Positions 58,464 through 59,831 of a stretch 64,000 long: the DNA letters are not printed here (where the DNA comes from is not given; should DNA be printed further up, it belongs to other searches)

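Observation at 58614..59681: Intronless divergent class-A GPCR nested antisense in a FAS intron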

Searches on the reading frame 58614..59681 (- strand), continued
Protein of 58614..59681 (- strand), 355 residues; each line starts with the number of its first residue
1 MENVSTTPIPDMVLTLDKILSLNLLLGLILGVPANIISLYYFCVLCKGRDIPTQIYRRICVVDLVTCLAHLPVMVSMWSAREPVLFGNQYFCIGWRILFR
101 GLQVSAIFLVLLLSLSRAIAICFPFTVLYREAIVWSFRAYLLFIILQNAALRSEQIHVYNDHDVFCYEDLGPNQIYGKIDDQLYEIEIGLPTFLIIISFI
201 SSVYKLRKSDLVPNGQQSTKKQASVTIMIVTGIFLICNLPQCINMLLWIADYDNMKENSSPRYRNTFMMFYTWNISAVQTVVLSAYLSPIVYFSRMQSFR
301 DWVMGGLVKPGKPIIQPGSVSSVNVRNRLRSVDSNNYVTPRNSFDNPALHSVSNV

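Call 35: list_cluster_members(proteins=[P0024, P0025, P0026, P0027, P0028, P0030, P0031, P0034, P0035, P0038])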
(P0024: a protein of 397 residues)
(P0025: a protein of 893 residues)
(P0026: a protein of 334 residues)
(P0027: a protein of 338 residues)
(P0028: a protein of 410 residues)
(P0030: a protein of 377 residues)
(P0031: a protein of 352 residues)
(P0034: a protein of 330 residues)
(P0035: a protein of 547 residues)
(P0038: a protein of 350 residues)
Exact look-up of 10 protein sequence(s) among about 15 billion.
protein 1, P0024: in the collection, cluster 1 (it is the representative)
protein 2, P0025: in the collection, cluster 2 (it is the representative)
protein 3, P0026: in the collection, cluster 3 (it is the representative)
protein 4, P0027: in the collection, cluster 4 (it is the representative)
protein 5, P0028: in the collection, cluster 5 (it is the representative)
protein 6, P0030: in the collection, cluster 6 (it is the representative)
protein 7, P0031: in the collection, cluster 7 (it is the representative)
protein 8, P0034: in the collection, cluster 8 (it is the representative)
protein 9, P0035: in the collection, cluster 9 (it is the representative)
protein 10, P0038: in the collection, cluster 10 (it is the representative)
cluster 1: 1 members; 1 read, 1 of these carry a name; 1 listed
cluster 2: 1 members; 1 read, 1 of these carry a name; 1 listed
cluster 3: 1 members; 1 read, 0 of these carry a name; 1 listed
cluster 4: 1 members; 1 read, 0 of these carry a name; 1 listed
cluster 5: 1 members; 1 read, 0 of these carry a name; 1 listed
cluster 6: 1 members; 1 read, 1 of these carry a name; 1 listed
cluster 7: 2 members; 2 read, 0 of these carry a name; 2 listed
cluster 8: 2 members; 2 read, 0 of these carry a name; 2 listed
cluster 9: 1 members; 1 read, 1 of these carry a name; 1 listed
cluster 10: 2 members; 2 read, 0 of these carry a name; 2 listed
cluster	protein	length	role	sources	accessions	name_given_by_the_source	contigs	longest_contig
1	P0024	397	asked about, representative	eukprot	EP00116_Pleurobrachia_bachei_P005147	sb/3465409/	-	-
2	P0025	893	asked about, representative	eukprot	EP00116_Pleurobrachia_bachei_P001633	sb/3461895/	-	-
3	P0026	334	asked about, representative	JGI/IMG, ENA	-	-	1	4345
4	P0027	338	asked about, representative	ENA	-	-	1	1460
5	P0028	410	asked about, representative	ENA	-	-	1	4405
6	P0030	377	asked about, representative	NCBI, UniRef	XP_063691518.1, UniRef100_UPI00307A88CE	mas-related G-protein coupled receptor member A7-like [Bolinopsis microptera] | mas-related G-protein coupled receptor member A7-like n=1 Tax=Bolinopsis microptera ...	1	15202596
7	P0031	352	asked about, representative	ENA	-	-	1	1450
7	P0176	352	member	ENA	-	-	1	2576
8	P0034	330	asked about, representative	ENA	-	-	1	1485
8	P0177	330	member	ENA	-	-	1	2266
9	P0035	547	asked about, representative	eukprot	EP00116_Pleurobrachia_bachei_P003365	sb/3463627/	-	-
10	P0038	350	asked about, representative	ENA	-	-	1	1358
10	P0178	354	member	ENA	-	-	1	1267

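Call 44: predict_structure(alignment_id=A2)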
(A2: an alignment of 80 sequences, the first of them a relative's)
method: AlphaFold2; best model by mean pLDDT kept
length: 355 residues; sequences in the alignment: 80
mean_pLDDT: 87.9   pTM: 0.86
mean pLDDT of the five models: 87.9, 87.3, 87.2, 87.1, 86.9
residues with pLDDT >= 90: 267; 70-90: 32; 50-70: 26; < 50: 30
segments of 3 or more residues with pLDDT < 50: 327-338, 342-355
pLDDT, mean of each block of 10 residues (from residue 1): 77 97 98 98 92 97 98 98 96 97 98 97 95 97 96 93 95 93 95 98 93 81 95 98 93 77 90 97 98 96 79 55 47 45 47 41
secondary structure, 60 per line:
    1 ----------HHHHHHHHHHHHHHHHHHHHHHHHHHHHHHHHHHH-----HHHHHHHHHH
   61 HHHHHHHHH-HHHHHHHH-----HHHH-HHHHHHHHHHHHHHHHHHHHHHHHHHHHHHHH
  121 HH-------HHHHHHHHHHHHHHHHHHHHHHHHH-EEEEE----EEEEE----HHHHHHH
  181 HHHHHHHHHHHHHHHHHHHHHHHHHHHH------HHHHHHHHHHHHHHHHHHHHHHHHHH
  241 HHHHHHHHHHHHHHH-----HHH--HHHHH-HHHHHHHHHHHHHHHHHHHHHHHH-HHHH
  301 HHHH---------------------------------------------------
elements in order: H11-45 H51-69 H71-78 H84-87 H89-122 H130-154 E156-160 E165-169 H174-208 H215-255 H266-270 H272-295 H297-304

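Call 46: fold_search(model_id=the predicted structure, library=pdb)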
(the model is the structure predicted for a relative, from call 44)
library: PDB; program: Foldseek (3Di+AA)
matches with E <= 10: 1686; with E <= 0.001: 980
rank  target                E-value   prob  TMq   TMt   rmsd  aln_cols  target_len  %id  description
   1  8j6d_C                6.1e-08  1.00  0.61  0.75   4.6       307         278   13  Structure of EP141-C3aR-Go complex (released 2023-10-18)
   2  4buo_B                9.4e-08  1.00  0.59  0.65   5.9       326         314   17  High Resolution Structure of Thermostable Agonist-bound Neurotensin Receptor 1 Mutant without Lysozyme Fusion (released 2014-01-29)
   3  7xrr                  1.5e-07  1.00  0.66  0.75   3.8       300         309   16  Crystal structure of the human OX2R bound to the insomnia drug lemborexant. (released 2022-11-23)
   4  6yvr_AAA              1.7e-07  1.00  0.59  0.46   5.6       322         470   17  Crystal structure of the neurotensin receptor 1 in complex with the peptide full agonist NTS8-13 (released 2021-02-10)
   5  3zev_A                2.2e-07  1.00  0.61  0.69   4.7       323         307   17  Structure of Thermostable Agonist-bound Neurotensin Receptor 1 Mutant without Lysozyme Fusion (released 2014-01-29)
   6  4buo_A                2.3e-07  1.00  0.64  0.73   4.5       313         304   18  High Resolution Structure of Thermostable Agonist-bound Neurotensin Receptor 1 Mutant without Lysozyme Fusion (released 2014-01-29)
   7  3zev_B                2.7e-07  1.00  0.61  0.70   4.8       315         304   18  Structure of Thermostable Agonist-bound Neurotensin Receptor 1 Mutant without Lysozyme Fusion (released 2014-01-29)
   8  9uym_R                2.7e-07  1.00  0.62  0.72   4.4       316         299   16  Composite map of the G protein-coupled receptor 1 (GPR1) bound to chemerin and beta-arrestin 2 (released 2025-11-19)
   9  6tp4_A                3.5e-07  1.00  0.63  0.74   4.3       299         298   14  Crystal structure of the Orexin-1 receptor in complex with ACT-462206 (released 2020-01-01)
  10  9bhl_R                3.6e-07  1.00  0.62  0.72   5.4       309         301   17  Human proton sensing receptor GPR65 in complex with miniGs (released 2025-01-22)
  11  8i9l_C                4.3e-07  1.00  0.60  0.75   4.7       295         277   15  Structure of C3a-C3aR-Go complex (Composite map) (released 2023-10-18)
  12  8hk2_A                4.3e-07  1.00  0.60  0.74   4.8       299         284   15  C3aR-Gi-C3a protein complex (released 2023-05-10)
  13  4bwb_A                4.5e-07  1.00  0.64  0.73   5.0       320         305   17  Structure of Evolved Agonist-bound Neurotensin Receptor 1 Mutant without Lysozyme Fusion (released 2014-01-29)
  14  8i95_C                4.5e-07  1.00  0.60  0.73   5.1       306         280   14  Structure of EP54-C3aR-Go complex (released 2023-10-18)
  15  9kwg_A                4.7e-07  1.00  0.63  0.75   4.7       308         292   16  Structure of mouse C5a bound mouse C5aR1 in complex with Go (released 2025-11-26)
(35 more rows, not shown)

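Call 47: search_solved_structures(query=A2, max_evalue=0.001, show_alignments=1)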
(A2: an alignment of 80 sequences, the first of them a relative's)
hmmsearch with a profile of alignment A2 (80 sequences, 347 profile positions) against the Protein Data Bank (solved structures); distinct sequences matched with E-value up to 0.001: 603 (the best 60 are shown).
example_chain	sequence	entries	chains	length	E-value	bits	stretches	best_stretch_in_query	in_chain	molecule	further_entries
9e7r_R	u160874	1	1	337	1.5e-25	93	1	21-341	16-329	Proteinase-activated receptor 2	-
8zmd_R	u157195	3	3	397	1.7e-25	92.9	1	21-341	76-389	Proteinase-activated receptor 2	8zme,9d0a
7tuz_R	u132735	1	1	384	3.2e-23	85.4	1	21-339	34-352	G-protein coupled receptor 183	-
7y89_A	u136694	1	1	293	1.3e-21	80.2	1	20-309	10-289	Uracil nucleotide/cysteinyl leukotriene receptor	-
5nj6_A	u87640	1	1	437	1.1e-18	70.5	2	21-208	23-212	Proteinase-activated receptor 2,Soluble cytochrome b562,Proteinase-activated receptor 2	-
7tuy_R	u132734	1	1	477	2.1e-18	69.6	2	217-339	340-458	G-protein coupled receptor 183,Soluble cytochrome b562 fusion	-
5ndd_A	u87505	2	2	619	4.3e-18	68.5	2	21-208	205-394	Lysozyme,Proteinase-activated receptor 2,Soluble cytochrome b562,Proteinase-activated rece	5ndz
8jef_A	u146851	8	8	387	6.8e-18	67.9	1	23-328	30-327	Hydroxycarboxylic acid receptor 3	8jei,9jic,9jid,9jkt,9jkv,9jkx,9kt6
8ihj_R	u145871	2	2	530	9e-18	67.5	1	23-328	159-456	Soluble cytochrome b562,Hydroxycarboxylic acid receptor 3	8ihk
9mqk_A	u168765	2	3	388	2.2e-17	66.2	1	16-328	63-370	Kappa-Opioid Receptor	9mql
7ul2_R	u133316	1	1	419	2.8e-17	65.9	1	22-327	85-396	Neurotensin receptor 1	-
9uam_A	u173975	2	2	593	3.8e-17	65.4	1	25-329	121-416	Beta-2 adrenergic receptor,Cysteinyl leukotriene receptor 2,Oplophorus-luciferin 2-monooxy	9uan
22es_R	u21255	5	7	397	4e-17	65.4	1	17-328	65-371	Kappa-type opioid receptor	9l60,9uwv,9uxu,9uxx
9k0x_I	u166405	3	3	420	7.1e-17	64.6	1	23-299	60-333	P2Y purinoceptor 2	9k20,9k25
6rz4_A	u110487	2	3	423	8.5e-17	64.3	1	19-216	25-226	Cysteinyl leukotriene receptor 1,Soluble cytochrome b562,Cysteinyl leukotriene receptor 1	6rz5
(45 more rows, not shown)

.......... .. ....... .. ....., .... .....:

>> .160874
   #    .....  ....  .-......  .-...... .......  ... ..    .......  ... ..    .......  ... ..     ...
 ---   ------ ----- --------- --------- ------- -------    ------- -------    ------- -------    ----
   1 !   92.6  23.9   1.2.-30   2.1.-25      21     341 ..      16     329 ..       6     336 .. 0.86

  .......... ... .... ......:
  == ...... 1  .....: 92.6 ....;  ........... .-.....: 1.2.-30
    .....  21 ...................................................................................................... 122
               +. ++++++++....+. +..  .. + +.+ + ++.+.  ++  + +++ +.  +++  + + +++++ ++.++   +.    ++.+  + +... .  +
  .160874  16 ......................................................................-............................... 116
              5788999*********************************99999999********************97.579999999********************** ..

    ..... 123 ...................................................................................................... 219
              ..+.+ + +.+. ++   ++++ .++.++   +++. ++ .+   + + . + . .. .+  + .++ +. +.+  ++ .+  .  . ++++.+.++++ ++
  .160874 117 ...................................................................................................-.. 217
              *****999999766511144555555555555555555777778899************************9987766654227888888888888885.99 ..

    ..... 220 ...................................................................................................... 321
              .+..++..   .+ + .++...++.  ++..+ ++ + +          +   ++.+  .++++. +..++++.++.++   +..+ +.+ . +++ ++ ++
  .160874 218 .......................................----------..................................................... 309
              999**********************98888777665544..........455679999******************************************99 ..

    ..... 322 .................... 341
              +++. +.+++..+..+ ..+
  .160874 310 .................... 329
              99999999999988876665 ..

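Call 53: list_cluster_members(proteins=[P0045, P0060, P0067, P0090, P0105, P0120, P0135, P0150, P0160, P0170])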
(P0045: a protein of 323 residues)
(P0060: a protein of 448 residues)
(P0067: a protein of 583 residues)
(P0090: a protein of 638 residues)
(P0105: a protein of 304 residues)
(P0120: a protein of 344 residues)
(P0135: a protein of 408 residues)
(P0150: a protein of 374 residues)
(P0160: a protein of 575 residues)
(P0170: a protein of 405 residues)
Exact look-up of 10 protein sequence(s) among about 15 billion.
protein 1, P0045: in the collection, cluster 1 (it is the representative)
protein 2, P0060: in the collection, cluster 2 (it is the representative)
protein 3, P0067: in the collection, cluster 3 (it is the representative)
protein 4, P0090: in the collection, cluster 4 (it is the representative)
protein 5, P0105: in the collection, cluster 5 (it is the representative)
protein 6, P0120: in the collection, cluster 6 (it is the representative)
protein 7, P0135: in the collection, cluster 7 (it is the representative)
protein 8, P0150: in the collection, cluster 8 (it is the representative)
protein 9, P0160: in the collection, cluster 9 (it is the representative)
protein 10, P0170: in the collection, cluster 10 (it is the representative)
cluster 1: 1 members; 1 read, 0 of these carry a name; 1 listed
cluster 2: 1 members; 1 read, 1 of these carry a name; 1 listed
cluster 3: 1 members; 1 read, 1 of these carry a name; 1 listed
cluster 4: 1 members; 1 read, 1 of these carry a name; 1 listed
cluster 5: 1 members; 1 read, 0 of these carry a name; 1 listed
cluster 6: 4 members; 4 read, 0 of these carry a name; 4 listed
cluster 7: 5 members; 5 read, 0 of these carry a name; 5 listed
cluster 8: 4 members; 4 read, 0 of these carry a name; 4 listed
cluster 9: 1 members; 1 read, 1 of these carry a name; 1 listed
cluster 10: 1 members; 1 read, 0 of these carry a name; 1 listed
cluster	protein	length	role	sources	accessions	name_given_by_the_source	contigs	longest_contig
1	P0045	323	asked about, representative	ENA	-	-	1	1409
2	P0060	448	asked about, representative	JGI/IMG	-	hypothetical protein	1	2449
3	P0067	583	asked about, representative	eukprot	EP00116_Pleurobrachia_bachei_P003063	sb/3463325/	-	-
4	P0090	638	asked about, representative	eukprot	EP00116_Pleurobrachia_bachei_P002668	sb/3462930/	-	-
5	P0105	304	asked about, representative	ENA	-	-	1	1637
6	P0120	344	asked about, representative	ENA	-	-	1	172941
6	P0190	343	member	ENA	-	-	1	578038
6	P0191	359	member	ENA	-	-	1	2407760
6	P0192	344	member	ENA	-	-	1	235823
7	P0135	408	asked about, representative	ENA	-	-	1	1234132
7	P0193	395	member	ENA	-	-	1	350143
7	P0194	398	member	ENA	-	-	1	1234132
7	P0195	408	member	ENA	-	-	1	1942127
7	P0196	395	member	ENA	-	-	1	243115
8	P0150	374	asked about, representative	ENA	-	-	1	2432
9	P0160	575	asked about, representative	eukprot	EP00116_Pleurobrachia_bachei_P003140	sb/3463402/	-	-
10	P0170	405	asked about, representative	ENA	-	-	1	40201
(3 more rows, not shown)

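Call 58: search_protein_families(library=pfam, proteins=[P0024, P0006, P0173], max_evalue=0.01)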
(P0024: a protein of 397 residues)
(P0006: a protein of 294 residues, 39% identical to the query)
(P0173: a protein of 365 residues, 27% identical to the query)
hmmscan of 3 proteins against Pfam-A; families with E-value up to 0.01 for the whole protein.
P0024 (397 aa): 1 family
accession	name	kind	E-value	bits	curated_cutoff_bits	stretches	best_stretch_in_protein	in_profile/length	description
PF00001.26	7tm_1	-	0.00019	21.5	30.5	1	64-327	1-260/260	7 transmembrane receptor (rhodopsin family)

P0006 (294 aa): 1 family
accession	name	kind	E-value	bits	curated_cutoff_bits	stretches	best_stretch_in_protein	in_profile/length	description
PF00001.26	7tm_1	-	1.1e-10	41.9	30.5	1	6-236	29-260/260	7 transmembrane receptor (rhodopsin family)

P0173 (365 aa): 1 family
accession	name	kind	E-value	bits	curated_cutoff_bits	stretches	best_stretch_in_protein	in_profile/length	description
PF00001.26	7tm_1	-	2e-10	41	30.5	1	46-310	1-260/260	7 transmembrane receptor (rhodopsin family)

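Call 68: find_encoding_contigs(protein=P0008, flank=5000, max_places=4)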
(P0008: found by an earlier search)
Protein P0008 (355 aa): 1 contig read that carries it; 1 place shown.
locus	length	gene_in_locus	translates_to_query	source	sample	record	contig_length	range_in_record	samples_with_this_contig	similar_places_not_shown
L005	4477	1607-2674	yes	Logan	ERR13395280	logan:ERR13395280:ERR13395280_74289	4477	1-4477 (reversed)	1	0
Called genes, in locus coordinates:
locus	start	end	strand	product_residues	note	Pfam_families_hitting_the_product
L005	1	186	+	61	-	?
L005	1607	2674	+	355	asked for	PF00001:7tm_1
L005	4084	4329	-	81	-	-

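Call 78: find_encoding_contigs(protein=P0012, flank=5000, max_places=3)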
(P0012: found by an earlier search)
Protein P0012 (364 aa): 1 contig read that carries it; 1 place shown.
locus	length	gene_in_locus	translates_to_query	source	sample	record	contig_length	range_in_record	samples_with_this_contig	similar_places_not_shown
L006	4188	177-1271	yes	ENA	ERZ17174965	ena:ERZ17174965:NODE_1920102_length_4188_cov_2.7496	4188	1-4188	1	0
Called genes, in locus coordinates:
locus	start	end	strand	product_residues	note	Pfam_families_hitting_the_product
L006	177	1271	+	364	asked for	PF00001:7tm_1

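Call 79: find_encoding_contigs(protein=P0005, flank=5000, max_places=3)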
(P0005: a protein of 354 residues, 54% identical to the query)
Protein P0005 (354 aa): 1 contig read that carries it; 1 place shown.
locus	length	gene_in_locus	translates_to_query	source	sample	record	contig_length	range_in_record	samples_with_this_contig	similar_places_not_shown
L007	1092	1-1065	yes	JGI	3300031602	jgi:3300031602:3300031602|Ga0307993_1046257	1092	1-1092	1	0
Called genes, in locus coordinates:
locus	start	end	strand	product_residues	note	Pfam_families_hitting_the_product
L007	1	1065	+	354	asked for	PF00001:7tm_1 (weak)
